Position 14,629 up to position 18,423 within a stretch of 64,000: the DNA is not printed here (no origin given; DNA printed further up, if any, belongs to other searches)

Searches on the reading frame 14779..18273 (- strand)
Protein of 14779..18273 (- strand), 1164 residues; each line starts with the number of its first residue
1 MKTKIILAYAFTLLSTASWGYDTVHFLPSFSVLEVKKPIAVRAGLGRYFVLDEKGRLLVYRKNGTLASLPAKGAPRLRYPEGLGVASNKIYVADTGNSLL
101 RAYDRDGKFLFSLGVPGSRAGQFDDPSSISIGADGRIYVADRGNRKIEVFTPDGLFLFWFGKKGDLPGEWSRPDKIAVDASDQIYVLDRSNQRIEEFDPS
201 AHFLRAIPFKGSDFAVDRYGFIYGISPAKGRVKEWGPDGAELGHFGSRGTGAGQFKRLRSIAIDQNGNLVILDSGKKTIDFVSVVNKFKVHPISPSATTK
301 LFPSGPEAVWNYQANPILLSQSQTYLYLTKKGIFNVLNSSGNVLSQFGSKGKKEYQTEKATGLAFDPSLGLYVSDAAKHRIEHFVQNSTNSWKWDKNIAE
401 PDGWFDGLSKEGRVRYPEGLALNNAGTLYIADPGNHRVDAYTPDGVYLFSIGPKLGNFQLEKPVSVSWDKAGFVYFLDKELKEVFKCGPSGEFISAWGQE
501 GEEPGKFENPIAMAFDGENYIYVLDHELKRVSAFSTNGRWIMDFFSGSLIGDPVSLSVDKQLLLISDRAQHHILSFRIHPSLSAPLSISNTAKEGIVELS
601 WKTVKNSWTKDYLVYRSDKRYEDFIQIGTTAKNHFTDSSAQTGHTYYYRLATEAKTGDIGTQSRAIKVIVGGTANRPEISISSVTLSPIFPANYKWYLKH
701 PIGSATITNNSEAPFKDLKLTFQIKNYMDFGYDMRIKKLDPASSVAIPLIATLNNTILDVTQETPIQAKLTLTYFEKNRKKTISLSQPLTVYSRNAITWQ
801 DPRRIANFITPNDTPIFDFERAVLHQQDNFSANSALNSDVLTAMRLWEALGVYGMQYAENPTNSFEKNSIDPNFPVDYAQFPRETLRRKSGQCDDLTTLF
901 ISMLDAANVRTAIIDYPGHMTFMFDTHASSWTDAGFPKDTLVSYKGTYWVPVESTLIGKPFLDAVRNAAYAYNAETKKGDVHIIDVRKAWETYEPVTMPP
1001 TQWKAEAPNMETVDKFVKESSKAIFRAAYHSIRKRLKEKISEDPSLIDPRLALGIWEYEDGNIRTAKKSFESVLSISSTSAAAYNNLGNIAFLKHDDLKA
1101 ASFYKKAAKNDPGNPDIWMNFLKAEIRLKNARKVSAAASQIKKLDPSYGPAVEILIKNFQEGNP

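Call 89: search_protein_families(library=pfam, proteins=[window:14779-18273:-], max_evalue=0.00001)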
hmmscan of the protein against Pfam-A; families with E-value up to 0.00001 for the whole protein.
window:14779-18273:- (1164 aa): 4 families
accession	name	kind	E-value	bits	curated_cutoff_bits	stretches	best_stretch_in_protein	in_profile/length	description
PF01436.27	NHL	-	4.6e-33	112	20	0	415-438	2-25/28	NHL repeat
PF17170.10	DUF5128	-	3.8e-18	66.2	22.9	1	133-209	52-130/321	6-bladed beta-propeller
PF25021.1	TEN_NHL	-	6e-09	35.8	27.1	0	120-148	326-354/357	Teneurin NHL domain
PF08450.18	SGL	-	1.1e-07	32.1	26.3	0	361-448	137-217/246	SMP-30/Gluconolactonase/LRE-like region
